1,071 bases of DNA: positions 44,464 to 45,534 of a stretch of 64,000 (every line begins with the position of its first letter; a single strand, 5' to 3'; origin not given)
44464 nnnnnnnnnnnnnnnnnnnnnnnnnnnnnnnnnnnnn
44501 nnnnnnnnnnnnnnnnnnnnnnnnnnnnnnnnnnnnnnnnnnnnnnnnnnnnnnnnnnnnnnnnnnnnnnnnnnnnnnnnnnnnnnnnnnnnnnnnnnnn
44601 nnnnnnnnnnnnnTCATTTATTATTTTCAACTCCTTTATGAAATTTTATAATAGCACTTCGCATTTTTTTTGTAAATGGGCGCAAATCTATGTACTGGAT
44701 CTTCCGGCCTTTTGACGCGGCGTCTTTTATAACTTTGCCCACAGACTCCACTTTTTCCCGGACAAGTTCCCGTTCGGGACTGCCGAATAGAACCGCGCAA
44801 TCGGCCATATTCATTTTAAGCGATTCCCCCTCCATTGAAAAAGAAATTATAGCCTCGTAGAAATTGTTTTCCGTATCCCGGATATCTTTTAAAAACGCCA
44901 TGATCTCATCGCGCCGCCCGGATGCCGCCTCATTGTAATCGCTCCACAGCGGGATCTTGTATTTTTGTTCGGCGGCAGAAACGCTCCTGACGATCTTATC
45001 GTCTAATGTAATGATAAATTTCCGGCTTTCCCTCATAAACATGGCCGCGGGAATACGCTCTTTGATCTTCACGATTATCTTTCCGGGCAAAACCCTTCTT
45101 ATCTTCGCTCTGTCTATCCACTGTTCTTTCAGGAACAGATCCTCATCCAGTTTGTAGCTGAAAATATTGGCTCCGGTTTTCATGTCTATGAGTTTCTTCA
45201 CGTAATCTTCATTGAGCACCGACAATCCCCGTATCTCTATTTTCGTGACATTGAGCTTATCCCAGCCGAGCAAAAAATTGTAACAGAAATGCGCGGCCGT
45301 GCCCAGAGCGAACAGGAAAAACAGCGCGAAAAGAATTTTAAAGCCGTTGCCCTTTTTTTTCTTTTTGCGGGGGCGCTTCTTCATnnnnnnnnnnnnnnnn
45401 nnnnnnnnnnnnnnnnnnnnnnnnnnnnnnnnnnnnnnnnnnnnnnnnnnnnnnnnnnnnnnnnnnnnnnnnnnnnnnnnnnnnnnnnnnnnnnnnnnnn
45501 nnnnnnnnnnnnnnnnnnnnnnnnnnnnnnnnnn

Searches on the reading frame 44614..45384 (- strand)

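Call 4: search_protein_families(library=pfam, proteins=[window:44614-45384:-])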
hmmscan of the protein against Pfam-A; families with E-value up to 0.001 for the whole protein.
window:44614-45384:- (256 aa): 1 family
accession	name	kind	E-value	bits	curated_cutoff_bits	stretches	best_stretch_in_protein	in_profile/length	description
PF08478.15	POTRA_1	-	5.5e-09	36.6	23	1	45-110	2-69/69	POTRA domain, FtsQ-type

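Call 5: search_protein_families(library=ncbifam, proteins=[window:44614-45384:-])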
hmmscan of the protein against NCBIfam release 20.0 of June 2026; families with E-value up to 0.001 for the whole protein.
window:44614-45384:- (256 aa): 0 families
